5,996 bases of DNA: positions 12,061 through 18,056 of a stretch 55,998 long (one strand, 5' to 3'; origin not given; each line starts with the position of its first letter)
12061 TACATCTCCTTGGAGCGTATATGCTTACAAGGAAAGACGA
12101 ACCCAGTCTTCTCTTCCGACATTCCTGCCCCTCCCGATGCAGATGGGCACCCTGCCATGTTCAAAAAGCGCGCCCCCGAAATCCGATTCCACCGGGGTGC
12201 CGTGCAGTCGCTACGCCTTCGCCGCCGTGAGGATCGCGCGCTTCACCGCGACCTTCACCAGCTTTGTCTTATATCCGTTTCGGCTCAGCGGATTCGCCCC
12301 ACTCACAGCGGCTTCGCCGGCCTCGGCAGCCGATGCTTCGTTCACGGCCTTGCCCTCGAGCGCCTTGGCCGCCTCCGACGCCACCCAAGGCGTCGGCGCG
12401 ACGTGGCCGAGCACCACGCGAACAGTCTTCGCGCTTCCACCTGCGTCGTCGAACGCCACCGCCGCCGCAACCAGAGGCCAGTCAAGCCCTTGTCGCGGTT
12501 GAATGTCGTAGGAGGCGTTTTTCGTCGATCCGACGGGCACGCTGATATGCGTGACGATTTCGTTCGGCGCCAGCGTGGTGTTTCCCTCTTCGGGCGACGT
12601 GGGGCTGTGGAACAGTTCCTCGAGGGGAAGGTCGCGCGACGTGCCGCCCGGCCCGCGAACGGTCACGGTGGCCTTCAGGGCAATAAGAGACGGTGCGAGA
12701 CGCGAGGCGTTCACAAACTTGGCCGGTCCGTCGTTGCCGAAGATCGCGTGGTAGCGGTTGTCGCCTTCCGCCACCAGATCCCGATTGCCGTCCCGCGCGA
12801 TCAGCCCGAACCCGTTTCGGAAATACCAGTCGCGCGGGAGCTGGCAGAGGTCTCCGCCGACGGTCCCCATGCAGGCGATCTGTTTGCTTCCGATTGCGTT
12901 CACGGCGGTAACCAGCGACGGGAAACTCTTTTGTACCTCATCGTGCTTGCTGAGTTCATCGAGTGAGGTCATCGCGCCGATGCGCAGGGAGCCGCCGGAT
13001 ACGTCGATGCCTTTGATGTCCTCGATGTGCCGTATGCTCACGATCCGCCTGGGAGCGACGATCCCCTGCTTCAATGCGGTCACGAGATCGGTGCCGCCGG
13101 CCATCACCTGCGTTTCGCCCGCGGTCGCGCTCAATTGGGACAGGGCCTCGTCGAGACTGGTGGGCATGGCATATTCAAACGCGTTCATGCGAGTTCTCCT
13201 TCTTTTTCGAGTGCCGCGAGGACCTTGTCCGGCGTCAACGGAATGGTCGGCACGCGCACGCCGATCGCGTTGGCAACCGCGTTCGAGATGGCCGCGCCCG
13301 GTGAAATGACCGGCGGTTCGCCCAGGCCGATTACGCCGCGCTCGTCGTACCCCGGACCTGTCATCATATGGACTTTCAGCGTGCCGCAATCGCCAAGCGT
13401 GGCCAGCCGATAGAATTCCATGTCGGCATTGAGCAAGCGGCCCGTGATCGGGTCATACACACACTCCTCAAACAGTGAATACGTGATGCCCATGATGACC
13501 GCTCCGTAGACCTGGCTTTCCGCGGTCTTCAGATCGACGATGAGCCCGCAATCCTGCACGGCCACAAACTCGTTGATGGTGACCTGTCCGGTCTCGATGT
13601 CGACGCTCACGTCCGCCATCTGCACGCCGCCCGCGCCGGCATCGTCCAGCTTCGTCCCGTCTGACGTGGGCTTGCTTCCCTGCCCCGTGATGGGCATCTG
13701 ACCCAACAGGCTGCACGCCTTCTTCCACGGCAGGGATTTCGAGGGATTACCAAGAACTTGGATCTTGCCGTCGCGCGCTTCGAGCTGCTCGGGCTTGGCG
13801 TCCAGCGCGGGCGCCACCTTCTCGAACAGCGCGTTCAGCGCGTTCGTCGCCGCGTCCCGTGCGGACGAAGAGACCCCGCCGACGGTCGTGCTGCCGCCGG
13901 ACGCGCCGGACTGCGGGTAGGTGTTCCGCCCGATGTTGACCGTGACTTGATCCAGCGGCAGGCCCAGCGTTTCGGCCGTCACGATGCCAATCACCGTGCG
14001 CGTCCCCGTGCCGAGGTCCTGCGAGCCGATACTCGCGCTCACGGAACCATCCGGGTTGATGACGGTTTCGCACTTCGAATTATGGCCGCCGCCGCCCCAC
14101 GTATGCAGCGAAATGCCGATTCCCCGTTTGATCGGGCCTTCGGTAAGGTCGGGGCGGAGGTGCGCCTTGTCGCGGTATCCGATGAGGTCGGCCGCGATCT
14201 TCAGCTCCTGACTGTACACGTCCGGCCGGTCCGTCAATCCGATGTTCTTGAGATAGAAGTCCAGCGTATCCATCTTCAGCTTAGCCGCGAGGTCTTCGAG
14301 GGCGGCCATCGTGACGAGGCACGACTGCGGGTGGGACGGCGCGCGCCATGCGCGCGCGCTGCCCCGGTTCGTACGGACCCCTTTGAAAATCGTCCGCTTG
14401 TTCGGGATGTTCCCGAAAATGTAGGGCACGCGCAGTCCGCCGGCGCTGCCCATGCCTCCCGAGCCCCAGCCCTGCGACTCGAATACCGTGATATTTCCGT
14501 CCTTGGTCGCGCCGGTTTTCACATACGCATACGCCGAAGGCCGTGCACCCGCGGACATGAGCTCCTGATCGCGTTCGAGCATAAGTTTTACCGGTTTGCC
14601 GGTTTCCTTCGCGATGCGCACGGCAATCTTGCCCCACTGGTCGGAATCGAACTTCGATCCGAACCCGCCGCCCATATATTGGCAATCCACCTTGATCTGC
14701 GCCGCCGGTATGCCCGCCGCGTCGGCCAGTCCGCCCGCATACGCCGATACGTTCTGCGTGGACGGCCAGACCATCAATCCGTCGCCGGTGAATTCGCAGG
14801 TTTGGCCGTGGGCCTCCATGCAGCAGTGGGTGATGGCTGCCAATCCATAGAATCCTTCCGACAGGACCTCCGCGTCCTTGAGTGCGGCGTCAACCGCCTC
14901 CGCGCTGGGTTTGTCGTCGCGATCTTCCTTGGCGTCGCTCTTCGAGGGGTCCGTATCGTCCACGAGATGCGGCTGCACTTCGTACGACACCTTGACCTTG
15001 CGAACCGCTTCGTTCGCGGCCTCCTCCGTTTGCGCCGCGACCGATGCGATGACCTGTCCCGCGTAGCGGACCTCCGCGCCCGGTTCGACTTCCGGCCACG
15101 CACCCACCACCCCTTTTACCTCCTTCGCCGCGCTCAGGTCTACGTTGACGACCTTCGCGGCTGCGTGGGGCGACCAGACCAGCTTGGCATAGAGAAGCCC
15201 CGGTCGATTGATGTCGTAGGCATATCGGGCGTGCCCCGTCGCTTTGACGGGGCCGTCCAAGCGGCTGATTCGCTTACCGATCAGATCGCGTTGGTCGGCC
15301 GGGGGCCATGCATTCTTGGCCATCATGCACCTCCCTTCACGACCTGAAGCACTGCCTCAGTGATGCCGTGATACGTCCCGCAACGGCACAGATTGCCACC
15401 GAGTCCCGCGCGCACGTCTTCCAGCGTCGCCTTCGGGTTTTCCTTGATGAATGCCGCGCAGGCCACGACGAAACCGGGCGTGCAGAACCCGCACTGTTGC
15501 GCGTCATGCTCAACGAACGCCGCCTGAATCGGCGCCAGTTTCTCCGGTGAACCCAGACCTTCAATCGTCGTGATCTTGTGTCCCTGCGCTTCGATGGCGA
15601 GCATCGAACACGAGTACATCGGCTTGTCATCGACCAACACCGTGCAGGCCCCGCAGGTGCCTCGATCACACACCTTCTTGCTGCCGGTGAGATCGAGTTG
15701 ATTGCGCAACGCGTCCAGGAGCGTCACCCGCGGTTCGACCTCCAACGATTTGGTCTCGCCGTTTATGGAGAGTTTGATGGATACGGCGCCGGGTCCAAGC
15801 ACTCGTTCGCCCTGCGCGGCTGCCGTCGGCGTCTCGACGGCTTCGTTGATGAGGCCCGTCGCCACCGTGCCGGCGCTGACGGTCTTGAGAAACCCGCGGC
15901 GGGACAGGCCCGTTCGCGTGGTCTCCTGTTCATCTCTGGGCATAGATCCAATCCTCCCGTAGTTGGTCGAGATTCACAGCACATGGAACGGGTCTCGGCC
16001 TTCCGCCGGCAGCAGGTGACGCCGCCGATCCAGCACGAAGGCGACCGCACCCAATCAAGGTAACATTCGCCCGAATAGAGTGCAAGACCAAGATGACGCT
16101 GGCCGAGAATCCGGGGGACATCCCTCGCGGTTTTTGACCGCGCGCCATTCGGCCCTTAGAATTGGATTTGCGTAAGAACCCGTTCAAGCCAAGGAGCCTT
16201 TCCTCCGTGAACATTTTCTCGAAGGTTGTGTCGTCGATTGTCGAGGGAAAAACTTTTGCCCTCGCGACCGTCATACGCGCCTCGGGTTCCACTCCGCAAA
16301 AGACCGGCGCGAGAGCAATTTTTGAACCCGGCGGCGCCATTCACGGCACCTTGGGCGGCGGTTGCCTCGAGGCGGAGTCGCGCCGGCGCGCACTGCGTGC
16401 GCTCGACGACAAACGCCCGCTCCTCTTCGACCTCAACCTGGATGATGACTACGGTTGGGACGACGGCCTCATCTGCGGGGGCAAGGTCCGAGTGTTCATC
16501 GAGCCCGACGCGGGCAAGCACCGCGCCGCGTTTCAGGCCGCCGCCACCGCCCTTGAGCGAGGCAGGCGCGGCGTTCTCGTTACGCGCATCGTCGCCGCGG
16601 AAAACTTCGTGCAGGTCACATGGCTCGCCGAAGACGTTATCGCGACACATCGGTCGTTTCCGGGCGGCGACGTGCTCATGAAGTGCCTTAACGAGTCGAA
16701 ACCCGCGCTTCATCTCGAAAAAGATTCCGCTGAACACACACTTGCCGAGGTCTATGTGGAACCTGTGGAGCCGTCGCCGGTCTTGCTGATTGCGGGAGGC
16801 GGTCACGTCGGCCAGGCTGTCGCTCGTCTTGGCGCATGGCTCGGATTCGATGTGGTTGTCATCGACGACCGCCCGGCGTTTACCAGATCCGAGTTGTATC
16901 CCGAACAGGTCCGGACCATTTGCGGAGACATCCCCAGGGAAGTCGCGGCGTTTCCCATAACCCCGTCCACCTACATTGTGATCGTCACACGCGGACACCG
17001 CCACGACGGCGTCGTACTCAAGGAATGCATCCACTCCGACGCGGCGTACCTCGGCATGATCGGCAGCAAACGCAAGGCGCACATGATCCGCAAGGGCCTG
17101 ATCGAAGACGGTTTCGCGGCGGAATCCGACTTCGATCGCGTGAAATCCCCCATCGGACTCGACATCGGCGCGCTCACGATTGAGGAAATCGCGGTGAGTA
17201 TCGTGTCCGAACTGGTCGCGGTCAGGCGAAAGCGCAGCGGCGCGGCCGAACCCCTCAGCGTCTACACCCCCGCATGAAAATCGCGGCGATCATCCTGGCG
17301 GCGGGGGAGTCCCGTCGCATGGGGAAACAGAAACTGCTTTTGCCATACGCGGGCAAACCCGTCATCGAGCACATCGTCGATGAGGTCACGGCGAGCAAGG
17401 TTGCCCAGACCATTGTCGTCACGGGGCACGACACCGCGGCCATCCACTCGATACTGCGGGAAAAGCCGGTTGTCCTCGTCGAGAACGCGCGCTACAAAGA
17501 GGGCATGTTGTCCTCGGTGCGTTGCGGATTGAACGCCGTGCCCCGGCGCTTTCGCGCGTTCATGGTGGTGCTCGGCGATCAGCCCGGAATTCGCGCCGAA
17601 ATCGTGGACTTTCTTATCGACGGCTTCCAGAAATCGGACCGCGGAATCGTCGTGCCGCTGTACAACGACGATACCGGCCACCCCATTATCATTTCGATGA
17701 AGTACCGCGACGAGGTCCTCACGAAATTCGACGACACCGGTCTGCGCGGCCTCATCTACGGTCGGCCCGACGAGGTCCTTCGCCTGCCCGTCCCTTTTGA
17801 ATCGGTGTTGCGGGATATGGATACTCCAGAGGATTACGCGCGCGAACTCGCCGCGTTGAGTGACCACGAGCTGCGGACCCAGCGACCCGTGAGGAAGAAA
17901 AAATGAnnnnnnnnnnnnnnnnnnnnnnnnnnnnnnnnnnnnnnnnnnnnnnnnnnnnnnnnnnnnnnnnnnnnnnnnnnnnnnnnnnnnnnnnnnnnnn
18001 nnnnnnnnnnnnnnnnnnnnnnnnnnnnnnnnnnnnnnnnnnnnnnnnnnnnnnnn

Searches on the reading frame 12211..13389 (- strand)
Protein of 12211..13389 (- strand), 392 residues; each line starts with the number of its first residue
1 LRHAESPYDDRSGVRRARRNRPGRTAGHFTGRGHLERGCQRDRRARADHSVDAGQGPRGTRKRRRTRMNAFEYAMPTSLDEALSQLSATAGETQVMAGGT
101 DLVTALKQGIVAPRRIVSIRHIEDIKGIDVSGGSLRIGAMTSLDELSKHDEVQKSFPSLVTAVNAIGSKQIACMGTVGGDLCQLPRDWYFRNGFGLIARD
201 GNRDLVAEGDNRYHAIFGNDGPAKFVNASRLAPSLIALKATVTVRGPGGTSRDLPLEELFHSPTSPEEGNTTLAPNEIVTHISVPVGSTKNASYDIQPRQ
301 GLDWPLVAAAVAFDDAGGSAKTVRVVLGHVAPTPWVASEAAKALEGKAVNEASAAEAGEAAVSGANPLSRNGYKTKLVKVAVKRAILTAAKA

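Call 36: search_protein_families(library=pfam, proteins=[window:12211-13389:-], max_evalue=0.01)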
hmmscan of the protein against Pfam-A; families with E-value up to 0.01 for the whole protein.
window:12211-13389:- (392 aa): 2 families
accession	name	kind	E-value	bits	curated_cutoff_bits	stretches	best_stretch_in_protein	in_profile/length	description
PF00941.27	FAD_binding_5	-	7.7e-36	123.9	27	1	70-286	2-169/170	FAD binding domain in molybdopterin dehydrogenase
PF03450.22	CO_deh_flav_C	-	2.7e-15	56.8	25.5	1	293-388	2-101/102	CO dehydrogenase flavoprotein C-terminal domain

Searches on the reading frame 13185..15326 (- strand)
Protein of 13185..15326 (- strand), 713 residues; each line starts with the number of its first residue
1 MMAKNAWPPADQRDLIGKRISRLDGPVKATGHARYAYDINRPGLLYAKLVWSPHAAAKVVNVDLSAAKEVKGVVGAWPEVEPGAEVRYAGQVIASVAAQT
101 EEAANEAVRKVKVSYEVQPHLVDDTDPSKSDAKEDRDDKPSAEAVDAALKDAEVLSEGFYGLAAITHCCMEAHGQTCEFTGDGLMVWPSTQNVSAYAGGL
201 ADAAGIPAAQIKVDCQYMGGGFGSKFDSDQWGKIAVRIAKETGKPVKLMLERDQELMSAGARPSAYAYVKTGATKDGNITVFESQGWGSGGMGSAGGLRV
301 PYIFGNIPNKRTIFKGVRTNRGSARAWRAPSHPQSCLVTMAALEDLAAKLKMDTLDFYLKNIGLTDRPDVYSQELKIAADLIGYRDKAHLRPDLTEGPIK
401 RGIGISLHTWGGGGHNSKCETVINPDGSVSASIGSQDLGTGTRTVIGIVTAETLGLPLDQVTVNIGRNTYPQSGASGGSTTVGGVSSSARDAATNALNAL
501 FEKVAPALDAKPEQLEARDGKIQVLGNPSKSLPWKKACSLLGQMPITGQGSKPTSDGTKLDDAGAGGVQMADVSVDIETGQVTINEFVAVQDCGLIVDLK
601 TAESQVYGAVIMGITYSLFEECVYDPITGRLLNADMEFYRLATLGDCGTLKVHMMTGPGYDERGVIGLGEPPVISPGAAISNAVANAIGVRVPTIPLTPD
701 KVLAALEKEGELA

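Call 36: search_protein_families(library=pfam, proteins=[window:13185-15326:-], max_evalue=0.01)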
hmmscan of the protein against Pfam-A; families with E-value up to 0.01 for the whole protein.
window:13185-15326:- (713 aa): 3 families
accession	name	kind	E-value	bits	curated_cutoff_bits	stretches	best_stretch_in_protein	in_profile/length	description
PF20256.3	MoCoBD_2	-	3.8e-51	174.7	27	1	379-646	3-281/283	Molybdopterin cofactor-binding domain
PF02738.23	MoCoBD_1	-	2.2e-43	148.6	27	1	143-362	16-244/244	Molybdopterin cofactor-binding domain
PF01315.27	Ald_Xan_dh_C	-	4e-18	66.2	31.3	2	30-75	1-46/110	Aldehyde oxidase and xanthine dehydrogenase, a/b hammerhead domain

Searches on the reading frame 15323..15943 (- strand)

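Call 58: search_protein_families(library=pfam, proteins=[window:15323-15943:-], max_evalue=0.01)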
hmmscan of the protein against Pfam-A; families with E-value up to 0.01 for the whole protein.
window:15323-15943:- (206 aa): 3 families
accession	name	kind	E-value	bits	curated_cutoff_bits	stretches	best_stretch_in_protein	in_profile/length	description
PF01799.25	Fer2_2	-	1.1e-28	99.6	30.3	1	126-198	1-74/75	[2Fe-2S] binding domain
PF00111.32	Fer2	-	4e-08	33.5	21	1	60-107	3-50/77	2Fe-2S iron-sulfur cluster binding domain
PF13085.11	Fer2_3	-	2e-05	25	27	1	88-141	48-91/107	2Fe-2S iron-sulfur cluster binding domain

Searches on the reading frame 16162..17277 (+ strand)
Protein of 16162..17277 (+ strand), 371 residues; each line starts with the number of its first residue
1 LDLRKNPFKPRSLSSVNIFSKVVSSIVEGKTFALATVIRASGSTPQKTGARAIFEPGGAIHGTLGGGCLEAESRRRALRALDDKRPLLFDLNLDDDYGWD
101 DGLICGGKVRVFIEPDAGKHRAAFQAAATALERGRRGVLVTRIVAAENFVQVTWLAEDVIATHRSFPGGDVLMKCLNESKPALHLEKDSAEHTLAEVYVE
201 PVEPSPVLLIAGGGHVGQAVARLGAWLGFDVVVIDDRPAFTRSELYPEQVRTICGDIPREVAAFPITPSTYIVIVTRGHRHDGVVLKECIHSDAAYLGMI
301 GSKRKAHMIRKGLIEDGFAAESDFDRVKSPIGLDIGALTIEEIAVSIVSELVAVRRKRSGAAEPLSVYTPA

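Call 58: search_protein_families(library=pfam, proteins=[window:16162-17277:+], max_evalue=0.01)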
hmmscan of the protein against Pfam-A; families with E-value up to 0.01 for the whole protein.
window:16162-17277:+ (371 aa): 3 families
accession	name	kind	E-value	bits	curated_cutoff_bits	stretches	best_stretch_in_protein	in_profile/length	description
PF13478.12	XdhC_C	-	2.4e-38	131.9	29.7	1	208-351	1-125/125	XdhC Rossmann domain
PF02625.21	XdhC_CoxI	-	4.3e-20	71.8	24.3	1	28-88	4-64/68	XdhC and CoxI family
PF01262.27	AlaDh_PNT_C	-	0.0063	16.4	23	1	182-242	6-65/214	Alanine dehydrogenase/PNT, C-terminal domain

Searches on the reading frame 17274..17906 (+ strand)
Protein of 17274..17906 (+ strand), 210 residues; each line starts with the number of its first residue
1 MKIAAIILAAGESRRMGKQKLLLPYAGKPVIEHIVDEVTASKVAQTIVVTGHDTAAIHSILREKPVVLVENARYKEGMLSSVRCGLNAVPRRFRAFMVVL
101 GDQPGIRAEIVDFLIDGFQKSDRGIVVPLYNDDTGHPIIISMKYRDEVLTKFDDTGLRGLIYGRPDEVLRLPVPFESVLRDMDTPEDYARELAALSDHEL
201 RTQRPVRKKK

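Call 58: search_protein_families(library=pfam, proteins=[window:17274-17906:+], max_evalue=0.01)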
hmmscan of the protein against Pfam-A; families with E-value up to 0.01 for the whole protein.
window:17274-17906:+ (210 aa): 4 families
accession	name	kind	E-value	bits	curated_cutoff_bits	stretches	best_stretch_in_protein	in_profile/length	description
PF12804.13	NTP_transf_3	-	3.7e-38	131.7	27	1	5-162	1-155/160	MobA-like NTP transferase domain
PF01128.25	IspD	-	3.6e-10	40.4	27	1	3-130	1-129/221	2-C-methyl-D-erythritol 4-phosphate cytidylyltransferase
PF02348.25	CTP_transf_3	-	0.00024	21.4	22.6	1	4-50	1-46/217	Cytidylyltransferase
PF00483.29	NTP_transferase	-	0.00078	19.5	21.2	1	5-114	2-121/245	Nucleotidyl transferase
